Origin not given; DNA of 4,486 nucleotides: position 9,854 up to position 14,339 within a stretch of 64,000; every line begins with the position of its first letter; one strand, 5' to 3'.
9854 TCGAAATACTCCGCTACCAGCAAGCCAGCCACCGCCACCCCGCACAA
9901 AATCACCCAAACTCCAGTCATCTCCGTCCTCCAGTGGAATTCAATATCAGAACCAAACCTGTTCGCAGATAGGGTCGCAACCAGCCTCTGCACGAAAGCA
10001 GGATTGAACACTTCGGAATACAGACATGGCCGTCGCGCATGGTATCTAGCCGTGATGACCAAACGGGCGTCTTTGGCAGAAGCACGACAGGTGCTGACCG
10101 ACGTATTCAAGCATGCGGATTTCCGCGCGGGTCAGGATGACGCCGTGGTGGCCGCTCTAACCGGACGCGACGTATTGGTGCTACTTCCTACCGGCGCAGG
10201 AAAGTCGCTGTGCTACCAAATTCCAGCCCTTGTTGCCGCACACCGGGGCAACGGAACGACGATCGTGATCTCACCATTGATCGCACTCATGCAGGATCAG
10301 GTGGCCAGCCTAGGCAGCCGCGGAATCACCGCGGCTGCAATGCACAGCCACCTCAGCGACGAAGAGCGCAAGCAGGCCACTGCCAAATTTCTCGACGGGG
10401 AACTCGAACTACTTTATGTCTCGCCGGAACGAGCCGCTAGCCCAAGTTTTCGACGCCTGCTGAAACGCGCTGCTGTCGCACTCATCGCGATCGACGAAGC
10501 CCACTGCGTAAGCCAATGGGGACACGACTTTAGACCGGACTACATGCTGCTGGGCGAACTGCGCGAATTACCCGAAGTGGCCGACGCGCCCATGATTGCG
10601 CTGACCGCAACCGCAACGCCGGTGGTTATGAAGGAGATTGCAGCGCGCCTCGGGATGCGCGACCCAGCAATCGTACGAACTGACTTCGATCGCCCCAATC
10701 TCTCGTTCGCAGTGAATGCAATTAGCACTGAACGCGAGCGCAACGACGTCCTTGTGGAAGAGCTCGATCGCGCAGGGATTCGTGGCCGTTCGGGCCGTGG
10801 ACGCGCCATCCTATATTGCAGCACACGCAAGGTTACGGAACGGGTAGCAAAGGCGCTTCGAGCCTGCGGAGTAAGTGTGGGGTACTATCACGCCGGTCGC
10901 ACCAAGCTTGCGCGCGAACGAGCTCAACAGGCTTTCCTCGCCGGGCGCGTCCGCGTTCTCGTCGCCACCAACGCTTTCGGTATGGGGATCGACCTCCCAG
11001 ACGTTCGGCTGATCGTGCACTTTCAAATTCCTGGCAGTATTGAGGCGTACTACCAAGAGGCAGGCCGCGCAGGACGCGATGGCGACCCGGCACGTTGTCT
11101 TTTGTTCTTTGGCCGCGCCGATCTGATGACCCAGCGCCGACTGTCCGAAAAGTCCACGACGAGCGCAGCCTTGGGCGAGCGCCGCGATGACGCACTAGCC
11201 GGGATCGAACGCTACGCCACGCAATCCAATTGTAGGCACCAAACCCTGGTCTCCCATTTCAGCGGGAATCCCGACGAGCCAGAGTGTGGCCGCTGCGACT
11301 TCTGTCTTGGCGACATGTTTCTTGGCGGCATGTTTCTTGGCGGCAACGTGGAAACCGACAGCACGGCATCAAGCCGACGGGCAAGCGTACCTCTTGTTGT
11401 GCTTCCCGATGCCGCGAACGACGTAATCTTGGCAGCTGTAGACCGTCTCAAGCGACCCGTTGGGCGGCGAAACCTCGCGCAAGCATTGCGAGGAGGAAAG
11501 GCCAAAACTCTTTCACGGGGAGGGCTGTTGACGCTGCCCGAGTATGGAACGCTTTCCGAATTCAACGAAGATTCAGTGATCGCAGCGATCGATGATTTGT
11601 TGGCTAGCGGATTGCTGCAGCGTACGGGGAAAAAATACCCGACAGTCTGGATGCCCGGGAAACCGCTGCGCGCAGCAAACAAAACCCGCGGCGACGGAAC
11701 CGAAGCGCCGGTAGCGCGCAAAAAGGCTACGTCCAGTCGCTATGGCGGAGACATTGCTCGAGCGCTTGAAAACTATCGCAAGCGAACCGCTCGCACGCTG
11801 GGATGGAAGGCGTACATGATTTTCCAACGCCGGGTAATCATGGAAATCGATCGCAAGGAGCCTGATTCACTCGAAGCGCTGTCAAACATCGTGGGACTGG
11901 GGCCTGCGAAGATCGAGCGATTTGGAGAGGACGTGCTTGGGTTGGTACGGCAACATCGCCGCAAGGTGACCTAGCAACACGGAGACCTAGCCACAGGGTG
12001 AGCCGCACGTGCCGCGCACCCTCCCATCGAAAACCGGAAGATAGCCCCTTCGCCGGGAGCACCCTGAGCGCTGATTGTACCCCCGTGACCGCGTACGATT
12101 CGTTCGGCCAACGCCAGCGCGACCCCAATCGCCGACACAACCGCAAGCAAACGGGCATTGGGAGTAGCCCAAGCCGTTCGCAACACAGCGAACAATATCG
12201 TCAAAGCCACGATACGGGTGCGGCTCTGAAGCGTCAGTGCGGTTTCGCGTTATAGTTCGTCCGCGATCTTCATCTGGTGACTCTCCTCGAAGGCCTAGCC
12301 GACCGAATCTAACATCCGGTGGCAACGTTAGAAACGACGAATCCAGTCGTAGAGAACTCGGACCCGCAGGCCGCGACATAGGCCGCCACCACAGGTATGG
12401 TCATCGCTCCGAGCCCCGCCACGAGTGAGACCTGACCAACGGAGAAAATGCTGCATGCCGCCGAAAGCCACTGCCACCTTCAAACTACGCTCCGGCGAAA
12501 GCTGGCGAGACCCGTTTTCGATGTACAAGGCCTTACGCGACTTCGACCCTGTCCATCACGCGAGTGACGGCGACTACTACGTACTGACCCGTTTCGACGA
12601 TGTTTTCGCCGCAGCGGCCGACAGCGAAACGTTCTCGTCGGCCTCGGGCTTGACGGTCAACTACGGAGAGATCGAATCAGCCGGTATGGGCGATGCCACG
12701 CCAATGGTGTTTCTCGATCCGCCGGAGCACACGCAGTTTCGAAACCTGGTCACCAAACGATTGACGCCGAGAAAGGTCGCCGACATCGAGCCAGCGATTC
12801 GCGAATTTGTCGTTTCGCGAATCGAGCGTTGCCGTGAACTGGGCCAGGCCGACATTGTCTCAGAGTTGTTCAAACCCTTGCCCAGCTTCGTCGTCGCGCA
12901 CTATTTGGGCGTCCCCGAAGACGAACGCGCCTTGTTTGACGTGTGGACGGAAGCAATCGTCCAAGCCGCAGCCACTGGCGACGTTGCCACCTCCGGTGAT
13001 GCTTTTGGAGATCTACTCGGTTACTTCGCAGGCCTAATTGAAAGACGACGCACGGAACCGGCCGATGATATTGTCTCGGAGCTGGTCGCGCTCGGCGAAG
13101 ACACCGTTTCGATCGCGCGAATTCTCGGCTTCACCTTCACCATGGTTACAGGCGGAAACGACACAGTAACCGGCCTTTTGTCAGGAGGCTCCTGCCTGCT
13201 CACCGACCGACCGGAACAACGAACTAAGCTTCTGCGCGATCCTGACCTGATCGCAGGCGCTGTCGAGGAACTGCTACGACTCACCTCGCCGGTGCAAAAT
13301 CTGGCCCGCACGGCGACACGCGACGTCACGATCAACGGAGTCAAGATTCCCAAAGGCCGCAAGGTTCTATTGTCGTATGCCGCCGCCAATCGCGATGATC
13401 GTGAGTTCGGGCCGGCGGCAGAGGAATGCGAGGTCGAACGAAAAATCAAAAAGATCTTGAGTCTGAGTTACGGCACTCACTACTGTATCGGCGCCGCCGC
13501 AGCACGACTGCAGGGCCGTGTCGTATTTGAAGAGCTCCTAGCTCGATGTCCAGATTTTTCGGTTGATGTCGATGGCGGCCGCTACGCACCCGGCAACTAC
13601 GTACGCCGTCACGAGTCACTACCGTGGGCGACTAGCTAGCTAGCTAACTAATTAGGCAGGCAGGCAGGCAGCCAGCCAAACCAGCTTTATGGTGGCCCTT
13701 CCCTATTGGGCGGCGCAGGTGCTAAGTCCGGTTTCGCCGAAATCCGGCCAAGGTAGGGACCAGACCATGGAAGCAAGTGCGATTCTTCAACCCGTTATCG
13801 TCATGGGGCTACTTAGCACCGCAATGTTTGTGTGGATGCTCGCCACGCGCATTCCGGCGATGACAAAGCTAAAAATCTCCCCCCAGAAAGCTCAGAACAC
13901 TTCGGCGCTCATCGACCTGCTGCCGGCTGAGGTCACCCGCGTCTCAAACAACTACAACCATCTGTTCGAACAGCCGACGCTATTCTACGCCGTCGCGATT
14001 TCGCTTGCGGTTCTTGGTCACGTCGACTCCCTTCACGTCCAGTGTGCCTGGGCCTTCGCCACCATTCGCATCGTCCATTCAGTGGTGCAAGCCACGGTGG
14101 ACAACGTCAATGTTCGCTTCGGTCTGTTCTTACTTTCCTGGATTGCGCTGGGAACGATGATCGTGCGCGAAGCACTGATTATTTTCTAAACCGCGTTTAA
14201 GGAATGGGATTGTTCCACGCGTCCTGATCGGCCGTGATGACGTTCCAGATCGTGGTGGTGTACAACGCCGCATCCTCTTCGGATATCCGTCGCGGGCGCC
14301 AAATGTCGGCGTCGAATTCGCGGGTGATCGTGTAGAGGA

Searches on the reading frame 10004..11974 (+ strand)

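Call 47: search_protein_families(library=pfam, proteins=[window:10004-11974:+], max_evalue=0.001)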
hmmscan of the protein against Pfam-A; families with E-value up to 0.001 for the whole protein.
window:10004-11974:+ (656 aa): 6 families
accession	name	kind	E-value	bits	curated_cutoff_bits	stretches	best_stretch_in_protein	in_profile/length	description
PF00270.35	DEAD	-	6.1e-29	101.3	26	1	43-206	3-162/167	DEAD/DEAH box helicase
PF00271.37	Helicase_C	-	1.7e-27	96.3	23.5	1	254-360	10-110/110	Helicase conserved C-terminal domain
PF00570.28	HRDC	-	3.1e-14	53.1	23.8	1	584-648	4-68/68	HRDC domain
PF16124.10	RecQ_Zn_bind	-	2.7e-10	41.3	25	1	372-435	2-66/66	RecQ zinc-binding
PF09382.16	RQC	-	1.5e-09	38.1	23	1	475-553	14-91/114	RQC domain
PF04851.21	ResIII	-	0.00059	20.2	22.5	1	53-203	22-161/164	Type III restriction enzyme, res subunit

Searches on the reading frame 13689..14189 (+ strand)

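Call 47: search_protein_families(library=pfam, proteins=[window:13689-14189:+], max_evalue=0.001)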
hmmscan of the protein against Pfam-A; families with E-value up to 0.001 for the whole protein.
window:13689-14189:+ (166 aa): 1 family
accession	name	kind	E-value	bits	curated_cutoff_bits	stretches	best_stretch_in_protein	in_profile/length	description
PF01124.23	MAPEG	-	2.7e-20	73.2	23.4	1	33-160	2-126/129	MAPEG family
